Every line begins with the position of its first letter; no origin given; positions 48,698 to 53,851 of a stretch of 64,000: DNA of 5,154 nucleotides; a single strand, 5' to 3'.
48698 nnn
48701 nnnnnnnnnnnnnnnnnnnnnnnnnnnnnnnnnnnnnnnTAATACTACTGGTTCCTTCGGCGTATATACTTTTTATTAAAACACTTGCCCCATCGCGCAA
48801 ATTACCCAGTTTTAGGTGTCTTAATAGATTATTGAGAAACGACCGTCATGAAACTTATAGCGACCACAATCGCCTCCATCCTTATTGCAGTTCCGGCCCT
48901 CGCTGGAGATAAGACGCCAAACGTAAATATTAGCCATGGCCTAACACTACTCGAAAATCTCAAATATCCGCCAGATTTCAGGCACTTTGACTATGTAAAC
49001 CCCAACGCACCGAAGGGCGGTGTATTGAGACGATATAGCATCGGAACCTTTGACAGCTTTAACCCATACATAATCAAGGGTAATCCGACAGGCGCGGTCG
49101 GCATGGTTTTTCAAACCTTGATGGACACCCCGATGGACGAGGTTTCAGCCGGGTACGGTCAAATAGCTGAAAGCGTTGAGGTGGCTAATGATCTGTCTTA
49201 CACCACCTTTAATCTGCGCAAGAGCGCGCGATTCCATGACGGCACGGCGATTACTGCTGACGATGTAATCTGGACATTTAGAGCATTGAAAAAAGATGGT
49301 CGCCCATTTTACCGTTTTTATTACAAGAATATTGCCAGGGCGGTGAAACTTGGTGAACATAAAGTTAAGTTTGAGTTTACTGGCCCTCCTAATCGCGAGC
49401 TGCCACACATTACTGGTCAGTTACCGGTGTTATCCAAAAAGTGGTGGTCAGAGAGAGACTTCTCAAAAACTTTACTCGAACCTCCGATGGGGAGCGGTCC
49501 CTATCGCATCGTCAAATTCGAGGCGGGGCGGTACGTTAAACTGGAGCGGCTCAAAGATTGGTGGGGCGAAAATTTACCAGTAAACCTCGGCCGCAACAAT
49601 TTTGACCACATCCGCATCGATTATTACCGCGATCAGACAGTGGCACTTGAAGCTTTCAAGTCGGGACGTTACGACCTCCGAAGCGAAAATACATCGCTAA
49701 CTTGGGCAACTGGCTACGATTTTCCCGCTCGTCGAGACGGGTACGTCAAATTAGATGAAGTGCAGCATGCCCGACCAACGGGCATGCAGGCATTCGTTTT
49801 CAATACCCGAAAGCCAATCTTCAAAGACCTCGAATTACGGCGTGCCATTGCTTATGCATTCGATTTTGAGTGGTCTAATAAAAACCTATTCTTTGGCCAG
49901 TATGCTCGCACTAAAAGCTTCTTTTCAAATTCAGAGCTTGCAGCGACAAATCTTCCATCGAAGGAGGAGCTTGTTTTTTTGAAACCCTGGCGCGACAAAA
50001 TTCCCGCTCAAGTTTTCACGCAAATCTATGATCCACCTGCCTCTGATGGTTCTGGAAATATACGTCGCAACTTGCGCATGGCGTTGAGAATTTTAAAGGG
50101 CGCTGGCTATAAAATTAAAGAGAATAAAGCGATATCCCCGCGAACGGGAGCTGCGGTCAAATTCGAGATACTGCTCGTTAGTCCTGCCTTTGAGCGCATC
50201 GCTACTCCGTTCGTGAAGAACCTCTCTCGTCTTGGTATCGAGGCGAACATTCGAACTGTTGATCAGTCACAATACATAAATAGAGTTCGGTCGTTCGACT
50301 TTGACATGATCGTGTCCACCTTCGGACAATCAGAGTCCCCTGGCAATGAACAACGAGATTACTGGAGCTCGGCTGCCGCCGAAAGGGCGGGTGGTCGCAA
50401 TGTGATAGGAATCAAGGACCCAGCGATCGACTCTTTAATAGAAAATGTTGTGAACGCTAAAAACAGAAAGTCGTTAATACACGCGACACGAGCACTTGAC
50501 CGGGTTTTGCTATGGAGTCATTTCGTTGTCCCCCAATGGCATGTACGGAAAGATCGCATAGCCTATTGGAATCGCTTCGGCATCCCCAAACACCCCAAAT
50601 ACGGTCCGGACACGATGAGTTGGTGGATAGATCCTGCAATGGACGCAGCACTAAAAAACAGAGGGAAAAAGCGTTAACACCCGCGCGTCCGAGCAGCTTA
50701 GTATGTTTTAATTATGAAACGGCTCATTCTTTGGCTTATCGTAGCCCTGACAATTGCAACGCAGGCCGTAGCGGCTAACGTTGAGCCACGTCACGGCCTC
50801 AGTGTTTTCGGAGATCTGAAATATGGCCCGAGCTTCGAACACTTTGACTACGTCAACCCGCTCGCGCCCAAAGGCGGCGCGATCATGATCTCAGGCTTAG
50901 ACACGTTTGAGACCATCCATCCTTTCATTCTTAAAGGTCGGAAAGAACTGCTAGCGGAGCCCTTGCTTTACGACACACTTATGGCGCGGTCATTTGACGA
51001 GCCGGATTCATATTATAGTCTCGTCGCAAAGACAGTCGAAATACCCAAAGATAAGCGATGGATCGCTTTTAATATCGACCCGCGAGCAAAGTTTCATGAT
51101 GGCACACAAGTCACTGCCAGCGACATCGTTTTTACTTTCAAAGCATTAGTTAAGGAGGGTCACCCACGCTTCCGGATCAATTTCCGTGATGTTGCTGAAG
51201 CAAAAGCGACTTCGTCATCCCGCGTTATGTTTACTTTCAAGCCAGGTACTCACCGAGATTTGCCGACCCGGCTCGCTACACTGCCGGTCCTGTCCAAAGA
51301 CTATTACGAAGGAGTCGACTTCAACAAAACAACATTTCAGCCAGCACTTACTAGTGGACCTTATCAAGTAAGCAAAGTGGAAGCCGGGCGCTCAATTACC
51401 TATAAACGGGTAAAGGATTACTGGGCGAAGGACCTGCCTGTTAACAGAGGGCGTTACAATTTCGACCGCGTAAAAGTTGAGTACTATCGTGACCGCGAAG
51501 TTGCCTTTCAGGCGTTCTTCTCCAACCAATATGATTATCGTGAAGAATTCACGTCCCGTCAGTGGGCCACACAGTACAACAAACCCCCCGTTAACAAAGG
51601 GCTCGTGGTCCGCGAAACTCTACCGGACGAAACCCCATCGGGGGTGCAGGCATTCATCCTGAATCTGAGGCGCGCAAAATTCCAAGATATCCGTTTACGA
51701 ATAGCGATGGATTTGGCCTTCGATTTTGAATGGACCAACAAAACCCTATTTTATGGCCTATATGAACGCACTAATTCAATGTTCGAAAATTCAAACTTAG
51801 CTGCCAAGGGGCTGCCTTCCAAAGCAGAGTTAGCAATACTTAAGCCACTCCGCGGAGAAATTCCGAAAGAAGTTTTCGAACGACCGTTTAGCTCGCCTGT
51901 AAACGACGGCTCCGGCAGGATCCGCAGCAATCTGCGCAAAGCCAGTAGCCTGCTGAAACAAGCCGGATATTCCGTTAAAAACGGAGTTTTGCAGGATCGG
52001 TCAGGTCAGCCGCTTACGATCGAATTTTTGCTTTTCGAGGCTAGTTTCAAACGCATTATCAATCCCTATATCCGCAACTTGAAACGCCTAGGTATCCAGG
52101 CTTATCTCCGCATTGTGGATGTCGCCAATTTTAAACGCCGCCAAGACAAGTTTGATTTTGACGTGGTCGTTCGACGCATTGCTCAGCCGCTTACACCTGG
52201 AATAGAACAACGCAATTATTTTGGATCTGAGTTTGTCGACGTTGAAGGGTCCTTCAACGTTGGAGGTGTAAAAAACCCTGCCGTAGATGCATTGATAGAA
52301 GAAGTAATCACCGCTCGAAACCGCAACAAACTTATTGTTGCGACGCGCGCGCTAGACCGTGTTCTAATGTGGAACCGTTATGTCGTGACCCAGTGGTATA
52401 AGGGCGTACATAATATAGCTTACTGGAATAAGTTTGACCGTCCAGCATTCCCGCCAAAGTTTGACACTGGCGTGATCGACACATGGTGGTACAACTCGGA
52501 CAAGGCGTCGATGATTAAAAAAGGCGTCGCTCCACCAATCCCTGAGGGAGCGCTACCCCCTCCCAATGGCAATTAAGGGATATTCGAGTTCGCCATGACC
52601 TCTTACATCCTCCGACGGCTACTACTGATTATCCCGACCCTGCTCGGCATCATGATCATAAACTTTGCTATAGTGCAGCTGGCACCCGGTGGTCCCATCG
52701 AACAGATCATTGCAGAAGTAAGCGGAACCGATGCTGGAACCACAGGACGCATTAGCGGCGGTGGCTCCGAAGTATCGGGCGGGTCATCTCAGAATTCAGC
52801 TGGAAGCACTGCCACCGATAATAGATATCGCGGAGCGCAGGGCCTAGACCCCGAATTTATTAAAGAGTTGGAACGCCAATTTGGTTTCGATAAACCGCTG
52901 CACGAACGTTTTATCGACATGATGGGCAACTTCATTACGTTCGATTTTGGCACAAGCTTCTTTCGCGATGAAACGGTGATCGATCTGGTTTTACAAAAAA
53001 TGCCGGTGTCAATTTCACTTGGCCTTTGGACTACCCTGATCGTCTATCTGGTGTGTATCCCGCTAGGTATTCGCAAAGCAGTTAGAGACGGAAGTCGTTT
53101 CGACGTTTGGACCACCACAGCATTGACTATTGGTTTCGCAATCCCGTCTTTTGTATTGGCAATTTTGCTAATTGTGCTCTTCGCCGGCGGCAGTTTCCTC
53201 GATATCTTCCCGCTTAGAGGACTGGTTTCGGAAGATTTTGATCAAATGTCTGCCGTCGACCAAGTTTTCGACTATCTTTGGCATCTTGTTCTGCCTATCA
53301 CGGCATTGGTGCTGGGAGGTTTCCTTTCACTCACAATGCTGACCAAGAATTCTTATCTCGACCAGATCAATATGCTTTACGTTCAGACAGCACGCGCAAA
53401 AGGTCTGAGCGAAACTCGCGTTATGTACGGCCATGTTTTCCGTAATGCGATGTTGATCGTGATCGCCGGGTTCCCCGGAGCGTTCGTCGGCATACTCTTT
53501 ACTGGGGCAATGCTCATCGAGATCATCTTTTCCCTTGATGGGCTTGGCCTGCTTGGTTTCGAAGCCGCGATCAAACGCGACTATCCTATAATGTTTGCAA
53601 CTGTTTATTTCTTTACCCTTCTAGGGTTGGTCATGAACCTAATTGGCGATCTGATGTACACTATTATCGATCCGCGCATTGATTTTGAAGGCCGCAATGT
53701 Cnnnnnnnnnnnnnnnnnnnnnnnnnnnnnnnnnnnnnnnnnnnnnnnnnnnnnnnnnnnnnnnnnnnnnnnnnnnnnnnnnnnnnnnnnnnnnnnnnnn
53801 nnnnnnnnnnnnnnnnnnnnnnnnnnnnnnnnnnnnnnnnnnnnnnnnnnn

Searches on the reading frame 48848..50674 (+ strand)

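Call 30: search_protein_families(library=pfam, proteins=[window:48848-50674:+], max_evalue=0.00001)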
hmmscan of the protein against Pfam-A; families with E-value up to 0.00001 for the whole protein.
window:48848-50674:+ (609 aa): 1 family
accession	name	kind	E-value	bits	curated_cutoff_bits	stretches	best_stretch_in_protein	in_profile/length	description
PF00496.27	SBP_bac_5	-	1.2e-70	238.9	32.4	1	104-509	4-363/368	Bacterial extracellular solute-binding proteins, family 5 Middle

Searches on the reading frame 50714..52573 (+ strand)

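Call 30: search_protein_families(library=pfam, proteins=[window:50714-52573:+], max_evalue=0.00001)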
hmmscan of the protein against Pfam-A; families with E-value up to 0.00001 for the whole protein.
window:50714-52573:+ (620 aa): 1 family
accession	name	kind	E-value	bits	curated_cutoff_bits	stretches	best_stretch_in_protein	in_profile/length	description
PF00496.27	SBP_bac_5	-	8.6e-57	193.3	32.4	1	102-496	4-353/368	Bacterial extracellular solute-binding proteins, family 5 Middle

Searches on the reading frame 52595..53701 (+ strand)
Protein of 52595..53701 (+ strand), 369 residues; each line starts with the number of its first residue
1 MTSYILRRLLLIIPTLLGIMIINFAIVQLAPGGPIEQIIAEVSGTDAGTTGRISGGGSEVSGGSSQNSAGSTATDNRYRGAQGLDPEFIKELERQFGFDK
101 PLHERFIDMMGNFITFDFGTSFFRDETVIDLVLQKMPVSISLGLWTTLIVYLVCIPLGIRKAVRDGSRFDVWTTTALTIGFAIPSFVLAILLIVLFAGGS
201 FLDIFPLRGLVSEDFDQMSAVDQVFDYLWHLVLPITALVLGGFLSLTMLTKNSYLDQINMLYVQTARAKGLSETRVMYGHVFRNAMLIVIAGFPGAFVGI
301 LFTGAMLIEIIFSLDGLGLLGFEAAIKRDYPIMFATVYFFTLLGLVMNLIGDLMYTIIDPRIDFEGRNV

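Call 30: search_protein_families(library=pfam, proteins=[window:52595-53701:+], max_evalue=0.00001)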
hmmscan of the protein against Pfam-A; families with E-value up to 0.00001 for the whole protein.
window:52595-53701:+ (369 aa): 1 family
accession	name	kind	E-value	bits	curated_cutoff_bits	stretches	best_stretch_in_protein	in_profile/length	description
PF00528.27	BPD_transp_1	-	9.5e-35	120.4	26.4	1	155-362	2-182/184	Binding-protein-dependent transport system inner membrane component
